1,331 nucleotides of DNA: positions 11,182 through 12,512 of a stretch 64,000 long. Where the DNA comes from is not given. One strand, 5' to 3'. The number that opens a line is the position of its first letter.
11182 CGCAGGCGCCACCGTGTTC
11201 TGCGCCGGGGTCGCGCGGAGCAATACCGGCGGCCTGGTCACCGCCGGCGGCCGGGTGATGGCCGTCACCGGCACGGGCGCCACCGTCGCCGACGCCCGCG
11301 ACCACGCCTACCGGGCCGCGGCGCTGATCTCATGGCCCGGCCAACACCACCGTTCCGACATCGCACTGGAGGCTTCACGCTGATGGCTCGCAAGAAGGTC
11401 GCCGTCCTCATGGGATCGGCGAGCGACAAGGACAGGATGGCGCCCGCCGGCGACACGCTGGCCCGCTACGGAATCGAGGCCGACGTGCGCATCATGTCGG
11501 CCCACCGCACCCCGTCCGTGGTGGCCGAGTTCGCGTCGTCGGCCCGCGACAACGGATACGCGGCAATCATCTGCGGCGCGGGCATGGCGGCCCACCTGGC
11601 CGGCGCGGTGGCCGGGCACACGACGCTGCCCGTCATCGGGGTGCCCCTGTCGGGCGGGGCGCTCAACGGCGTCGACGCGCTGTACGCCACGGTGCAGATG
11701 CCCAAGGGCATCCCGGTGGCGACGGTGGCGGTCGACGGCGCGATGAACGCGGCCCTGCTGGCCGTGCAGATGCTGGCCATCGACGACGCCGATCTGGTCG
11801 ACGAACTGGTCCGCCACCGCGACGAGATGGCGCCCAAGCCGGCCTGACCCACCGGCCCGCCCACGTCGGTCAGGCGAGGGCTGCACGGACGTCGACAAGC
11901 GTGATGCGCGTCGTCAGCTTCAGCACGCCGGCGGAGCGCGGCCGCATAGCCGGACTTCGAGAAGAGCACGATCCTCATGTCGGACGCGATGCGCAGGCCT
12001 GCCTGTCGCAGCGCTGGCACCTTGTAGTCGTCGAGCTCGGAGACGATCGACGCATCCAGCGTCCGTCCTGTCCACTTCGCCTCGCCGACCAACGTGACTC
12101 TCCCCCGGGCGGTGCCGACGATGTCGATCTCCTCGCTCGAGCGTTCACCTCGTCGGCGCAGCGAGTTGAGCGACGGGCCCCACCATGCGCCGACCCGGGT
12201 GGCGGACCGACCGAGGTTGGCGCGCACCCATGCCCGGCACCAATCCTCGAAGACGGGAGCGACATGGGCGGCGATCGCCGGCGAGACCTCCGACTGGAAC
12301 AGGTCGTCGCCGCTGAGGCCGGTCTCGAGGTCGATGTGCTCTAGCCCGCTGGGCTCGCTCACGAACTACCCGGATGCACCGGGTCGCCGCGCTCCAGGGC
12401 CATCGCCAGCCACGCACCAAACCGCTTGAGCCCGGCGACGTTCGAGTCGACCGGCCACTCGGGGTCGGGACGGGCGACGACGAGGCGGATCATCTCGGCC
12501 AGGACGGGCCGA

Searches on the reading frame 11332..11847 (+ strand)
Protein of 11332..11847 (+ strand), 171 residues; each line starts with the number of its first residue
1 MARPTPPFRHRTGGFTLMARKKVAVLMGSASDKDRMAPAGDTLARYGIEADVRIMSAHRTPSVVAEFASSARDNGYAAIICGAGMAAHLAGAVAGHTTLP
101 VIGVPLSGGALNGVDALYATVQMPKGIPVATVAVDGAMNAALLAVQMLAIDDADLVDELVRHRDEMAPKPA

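Call 4: search_protein_families(library=pfam, proteins=[window:11332-11847:+], max_evalue=1)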
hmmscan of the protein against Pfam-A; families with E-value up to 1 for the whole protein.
window:11332-11847:+ (171 aa): 3 families
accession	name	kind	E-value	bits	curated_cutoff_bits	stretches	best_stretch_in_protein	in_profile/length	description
PF00731.26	AIRC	-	1.9e-55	186.9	30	1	22-167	1-146/148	AIR carboxylase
PF13685.12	Fe-ADH_2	-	0.00031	21.2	28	1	19-118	18-117/149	Iron-containing alcohol dehydrogenase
PF06506.16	PrpR_N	-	0.14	12.2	29.1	1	65-108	18-57/167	Propionate catabolism activator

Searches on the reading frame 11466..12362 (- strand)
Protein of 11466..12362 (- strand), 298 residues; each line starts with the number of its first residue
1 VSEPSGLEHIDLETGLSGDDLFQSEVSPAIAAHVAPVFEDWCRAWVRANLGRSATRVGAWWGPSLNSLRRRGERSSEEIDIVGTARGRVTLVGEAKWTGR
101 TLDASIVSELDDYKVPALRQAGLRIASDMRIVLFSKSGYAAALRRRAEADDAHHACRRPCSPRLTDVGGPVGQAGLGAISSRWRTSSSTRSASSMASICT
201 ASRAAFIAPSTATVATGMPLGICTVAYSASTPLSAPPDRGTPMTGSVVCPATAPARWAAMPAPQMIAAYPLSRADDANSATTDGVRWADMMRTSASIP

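Call 4: search_protein_families(library=pfam, proteins=[window:11466-12362:-], max_evalue=1)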
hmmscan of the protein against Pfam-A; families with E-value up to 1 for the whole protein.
window:11466-12362:- (298 aa): 1 family
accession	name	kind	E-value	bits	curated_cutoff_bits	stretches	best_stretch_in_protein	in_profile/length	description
PF03008.20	DUF234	-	5.5e-08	33.6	22.5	1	21-99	19-91/100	Archaea bacterial proteins of unknown function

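Call 5: search_protein_families(library=ncbifam, proteins=[window:11466-12362:-], max_evalue=1)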
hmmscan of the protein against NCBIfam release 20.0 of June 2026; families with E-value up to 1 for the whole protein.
window:11466-12362:- (298 aa): 0 families

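Call 6: search_protein_families(library=padloc, proteins=[window:11466-12362:-], max_evalue=1)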
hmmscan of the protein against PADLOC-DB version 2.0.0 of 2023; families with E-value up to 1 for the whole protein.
window:11466-12362:- (298 aa): 0 families

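Call 65: list_cluster_members(proteins=[P0001, P0116, window:11466-12362:-])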
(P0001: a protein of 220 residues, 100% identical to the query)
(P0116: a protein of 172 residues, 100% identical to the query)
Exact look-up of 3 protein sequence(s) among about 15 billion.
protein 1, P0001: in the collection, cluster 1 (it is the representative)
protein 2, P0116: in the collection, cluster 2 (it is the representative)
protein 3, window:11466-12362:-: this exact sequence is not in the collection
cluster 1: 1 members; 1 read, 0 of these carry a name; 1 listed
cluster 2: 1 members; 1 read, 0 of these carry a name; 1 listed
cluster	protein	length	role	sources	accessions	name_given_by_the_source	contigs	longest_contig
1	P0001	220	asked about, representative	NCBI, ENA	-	-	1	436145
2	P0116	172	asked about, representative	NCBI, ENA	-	-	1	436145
